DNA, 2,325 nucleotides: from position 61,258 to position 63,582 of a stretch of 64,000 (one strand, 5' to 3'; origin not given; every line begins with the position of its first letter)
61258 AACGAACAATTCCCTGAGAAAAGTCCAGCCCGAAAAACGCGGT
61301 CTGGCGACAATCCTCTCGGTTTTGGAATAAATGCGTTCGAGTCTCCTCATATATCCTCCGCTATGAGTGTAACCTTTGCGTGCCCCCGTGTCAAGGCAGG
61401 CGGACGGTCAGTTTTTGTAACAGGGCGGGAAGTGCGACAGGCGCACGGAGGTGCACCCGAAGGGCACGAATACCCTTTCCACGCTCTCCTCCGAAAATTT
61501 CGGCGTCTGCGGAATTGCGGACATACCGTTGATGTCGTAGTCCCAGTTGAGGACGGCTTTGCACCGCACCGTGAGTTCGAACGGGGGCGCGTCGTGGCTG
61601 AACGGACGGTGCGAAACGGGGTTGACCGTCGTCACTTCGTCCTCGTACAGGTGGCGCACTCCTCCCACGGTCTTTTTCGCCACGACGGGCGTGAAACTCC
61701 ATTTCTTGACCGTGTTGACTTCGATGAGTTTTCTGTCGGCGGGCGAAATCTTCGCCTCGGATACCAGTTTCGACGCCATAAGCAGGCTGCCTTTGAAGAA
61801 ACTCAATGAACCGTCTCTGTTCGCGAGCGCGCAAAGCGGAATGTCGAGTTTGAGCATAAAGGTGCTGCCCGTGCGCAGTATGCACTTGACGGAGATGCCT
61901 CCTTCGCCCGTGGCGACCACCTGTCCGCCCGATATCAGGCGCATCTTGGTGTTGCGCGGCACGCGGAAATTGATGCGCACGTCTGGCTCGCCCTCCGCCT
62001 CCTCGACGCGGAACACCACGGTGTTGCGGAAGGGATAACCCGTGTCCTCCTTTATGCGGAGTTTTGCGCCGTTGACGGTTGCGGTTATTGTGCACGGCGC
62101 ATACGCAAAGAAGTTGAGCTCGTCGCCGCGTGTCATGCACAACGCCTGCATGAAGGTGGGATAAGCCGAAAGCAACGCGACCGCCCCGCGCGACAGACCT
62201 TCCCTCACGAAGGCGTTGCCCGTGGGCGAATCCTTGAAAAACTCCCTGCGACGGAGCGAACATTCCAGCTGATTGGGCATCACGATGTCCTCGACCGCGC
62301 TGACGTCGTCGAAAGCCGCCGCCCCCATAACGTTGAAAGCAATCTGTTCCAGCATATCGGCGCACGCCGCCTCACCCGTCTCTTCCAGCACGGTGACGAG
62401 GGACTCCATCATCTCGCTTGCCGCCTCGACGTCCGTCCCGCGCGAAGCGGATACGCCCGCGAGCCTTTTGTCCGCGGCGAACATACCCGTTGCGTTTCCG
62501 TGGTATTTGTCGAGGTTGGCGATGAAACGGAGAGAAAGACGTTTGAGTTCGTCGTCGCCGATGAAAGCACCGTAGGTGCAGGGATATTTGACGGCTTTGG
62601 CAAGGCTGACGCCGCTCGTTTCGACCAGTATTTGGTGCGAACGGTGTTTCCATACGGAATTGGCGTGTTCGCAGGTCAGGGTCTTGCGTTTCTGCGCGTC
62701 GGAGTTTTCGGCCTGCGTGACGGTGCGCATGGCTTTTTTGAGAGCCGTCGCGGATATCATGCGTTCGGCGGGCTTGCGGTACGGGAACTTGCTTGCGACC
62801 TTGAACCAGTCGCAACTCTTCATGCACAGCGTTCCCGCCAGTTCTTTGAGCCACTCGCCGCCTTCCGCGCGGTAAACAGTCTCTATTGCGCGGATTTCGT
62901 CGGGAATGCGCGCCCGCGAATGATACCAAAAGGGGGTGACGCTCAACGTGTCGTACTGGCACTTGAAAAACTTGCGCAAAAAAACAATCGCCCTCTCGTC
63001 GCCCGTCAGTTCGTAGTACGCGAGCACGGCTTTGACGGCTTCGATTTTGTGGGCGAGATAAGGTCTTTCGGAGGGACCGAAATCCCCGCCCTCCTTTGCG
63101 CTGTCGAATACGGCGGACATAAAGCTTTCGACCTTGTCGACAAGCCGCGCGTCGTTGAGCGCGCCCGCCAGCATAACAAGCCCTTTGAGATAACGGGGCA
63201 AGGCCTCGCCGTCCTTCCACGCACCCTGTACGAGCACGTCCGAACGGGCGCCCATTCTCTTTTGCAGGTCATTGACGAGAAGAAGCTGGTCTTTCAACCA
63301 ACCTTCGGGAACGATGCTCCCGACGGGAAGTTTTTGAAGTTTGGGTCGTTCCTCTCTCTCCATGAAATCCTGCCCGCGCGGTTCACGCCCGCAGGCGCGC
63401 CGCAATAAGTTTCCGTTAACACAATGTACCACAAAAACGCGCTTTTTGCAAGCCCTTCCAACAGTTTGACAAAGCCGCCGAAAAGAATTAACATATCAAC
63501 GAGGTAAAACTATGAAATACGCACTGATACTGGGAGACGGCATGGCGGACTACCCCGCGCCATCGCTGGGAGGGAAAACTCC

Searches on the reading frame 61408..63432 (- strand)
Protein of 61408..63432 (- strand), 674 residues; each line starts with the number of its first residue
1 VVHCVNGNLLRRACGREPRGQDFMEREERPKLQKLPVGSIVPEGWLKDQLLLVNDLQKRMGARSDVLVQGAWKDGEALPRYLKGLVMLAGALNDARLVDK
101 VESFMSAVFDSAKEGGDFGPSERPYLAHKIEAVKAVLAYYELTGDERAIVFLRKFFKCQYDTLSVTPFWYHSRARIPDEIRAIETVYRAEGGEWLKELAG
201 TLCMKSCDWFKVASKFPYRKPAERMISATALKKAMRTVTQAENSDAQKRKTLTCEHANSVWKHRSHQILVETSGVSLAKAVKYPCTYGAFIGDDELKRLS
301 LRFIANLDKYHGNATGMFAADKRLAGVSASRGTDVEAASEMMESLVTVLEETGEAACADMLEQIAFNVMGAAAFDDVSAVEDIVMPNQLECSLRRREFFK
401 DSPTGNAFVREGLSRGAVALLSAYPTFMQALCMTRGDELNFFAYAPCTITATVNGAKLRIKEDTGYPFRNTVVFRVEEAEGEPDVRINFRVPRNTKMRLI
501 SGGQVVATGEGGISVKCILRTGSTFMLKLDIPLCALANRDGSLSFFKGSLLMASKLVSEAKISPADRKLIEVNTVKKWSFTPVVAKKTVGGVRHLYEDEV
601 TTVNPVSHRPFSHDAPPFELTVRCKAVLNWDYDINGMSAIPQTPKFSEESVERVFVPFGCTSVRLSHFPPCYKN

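Call 75: search_protein_families(library=pfam, proteins=[window:61408-63432:-], max_evalue=0.001)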
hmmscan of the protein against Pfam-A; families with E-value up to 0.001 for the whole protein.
window:61408-63432:- (674 aa): 1 family
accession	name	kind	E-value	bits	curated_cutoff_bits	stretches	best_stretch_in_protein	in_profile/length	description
PF07944.18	Beta-AFase-like_GH127_cat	-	2.7e-06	27.1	24.9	1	112-370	107-326/376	Beta-L-arabinofuranosidase, GH127 catalytic domain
